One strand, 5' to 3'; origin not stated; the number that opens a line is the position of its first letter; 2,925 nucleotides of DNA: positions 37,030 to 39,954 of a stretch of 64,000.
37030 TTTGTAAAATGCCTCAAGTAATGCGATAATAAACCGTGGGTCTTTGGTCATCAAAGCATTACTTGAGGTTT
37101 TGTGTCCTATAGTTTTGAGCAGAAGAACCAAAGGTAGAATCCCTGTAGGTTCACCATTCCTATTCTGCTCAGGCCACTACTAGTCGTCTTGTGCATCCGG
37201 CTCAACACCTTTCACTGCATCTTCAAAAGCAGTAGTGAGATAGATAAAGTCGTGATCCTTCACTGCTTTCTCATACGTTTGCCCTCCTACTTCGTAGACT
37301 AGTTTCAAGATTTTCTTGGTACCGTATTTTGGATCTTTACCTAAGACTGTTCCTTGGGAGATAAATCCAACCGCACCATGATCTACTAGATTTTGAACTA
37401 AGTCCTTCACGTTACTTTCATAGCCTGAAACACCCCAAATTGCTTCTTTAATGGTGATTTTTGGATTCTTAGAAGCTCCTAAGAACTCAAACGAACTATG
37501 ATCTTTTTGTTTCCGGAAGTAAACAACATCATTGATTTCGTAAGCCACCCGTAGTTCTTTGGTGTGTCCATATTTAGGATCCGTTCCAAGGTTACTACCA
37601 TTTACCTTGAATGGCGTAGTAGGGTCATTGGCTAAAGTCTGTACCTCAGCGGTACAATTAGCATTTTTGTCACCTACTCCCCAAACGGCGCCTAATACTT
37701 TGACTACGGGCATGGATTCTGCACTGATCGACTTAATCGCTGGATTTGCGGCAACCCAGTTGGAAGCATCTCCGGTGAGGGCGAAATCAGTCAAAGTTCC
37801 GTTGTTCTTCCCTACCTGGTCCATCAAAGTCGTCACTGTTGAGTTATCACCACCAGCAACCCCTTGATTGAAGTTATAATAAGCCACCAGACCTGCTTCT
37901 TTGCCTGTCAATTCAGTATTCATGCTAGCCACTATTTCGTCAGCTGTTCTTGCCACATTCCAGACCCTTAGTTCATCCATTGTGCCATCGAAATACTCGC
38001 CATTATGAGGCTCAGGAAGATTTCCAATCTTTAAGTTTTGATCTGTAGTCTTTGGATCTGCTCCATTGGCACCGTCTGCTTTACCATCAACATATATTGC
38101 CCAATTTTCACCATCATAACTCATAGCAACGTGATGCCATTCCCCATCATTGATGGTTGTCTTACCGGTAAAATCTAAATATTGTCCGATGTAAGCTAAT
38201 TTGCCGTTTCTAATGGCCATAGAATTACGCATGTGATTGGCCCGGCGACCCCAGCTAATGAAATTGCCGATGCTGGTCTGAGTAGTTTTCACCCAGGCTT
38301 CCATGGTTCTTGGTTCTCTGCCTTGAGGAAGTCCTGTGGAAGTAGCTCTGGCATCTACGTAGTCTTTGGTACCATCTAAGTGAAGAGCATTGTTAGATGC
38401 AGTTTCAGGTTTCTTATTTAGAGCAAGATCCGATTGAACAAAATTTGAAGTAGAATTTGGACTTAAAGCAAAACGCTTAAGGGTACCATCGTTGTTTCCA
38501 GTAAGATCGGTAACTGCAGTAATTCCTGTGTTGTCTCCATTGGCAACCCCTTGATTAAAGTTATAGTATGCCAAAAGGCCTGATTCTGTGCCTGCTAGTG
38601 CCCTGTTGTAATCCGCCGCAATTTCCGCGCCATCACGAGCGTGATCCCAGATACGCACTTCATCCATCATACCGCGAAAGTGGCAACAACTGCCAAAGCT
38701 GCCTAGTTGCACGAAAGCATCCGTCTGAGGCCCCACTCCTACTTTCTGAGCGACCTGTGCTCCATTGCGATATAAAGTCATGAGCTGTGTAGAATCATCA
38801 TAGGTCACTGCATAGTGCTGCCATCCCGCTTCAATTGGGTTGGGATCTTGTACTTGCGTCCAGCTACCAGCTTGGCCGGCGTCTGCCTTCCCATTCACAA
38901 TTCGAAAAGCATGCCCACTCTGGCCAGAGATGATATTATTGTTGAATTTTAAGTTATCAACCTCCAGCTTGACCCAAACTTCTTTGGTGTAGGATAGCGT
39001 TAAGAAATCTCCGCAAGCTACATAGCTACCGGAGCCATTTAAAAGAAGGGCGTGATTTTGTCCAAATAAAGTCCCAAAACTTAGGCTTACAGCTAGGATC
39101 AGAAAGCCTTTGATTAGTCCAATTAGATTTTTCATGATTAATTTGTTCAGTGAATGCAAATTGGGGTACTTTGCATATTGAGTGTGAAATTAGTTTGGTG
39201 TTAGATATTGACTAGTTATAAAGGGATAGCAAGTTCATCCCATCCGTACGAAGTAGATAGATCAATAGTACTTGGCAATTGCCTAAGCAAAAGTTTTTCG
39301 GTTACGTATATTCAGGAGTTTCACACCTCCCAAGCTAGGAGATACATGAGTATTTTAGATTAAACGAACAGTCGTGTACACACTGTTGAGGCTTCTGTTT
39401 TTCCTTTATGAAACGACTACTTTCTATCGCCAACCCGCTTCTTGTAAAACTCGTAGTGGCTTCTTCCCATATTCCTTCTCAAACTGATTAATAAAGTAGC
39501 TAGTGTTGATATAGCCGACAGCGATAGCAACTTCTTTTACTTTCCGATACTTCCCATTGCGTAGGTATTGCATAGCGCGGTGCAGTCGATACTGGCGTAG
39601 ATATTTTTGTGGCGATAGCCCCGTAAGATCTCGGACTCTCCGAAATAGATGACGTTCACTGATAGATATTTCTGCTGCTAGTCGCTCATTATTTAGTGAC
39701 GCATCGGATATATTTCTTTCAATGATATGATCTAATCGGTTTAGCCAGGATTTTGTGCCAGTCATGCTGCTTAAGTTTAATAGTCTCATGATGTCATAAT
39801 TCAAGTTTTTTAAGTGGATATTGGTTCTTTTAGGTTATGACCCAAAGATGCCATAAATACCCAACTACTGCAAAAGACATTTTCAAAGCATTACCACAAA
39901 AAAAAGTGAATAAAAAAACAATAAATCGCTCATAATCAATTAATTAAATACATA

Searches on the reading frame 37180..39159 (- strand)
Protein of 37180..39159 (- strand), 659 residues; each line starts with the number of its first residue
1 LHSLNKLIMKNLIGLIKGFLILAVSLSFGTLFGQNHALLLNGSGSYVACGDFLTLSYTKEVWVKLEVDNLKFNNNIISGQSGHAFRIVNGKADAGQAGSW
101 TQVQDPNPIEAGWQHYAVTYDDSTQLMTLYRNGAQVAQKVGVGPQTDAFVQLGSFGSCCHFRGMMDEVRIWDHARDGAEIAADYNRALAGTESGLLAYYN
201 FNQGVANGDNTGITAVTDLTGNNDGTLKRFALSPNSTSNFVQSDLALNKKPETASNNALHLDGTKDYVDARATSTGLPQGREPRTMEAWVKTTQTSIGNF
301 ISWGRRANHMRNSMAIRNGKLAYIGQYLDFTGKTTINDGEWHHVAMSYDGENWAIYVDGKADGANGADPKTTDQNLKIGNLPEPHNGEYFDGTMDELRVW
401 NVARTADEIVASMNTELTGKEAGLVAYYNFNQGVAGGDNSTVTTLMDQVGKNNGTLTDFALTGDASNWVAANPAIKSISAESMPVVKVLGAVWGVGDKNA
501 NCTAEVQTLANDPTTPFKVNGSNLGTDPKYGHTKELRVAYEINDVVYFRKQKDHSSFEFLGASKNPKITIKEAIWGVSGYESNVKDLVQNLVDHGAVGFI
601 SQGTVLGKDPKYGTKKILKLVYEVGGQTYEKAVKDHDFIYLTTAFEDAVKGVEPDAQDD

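Call 41: search_protein_families(library=pfam, proteins=[window:37180-39159:-], max_evalue=0.0001)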
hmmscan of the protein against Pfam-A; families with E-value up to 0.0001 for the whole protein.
window:37180-39159:- (659 aa): 2 families
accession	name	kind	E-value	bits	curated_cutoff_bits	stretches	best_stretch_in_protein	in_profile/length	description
PF13385.13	Laminin_G_3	-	5.7e-43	147.1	27.6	2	262-409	1-150/151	Concanavalin A-like lectin/glucanases superfamily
PF02210.31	Laminin_G_2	-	3.7e-07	31.1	22.9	1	332-399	46-123/126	Laminin G domain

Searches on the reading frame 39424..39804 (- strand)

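Call 41: search_protein_families(library=pfam, proteins=[window:39424-39804:-], max_evalue=0.0001)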
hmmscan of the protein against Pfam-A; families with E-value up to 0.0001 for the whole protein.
window:39424-39804:- (126 aa): 2 families
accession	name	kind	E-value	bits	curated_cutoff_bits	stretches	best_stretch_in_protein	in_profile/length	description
PF12833.13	HTH_18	-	3.2e-21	75.9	33.6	1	42-120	1-78/80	Helix-turn-helix domain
PF00165.29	HTH_AraC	-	9.5e-11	42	26.6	1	88-120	10-41/42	Bacterial regulatory helix-turn-helix proteins, AraC family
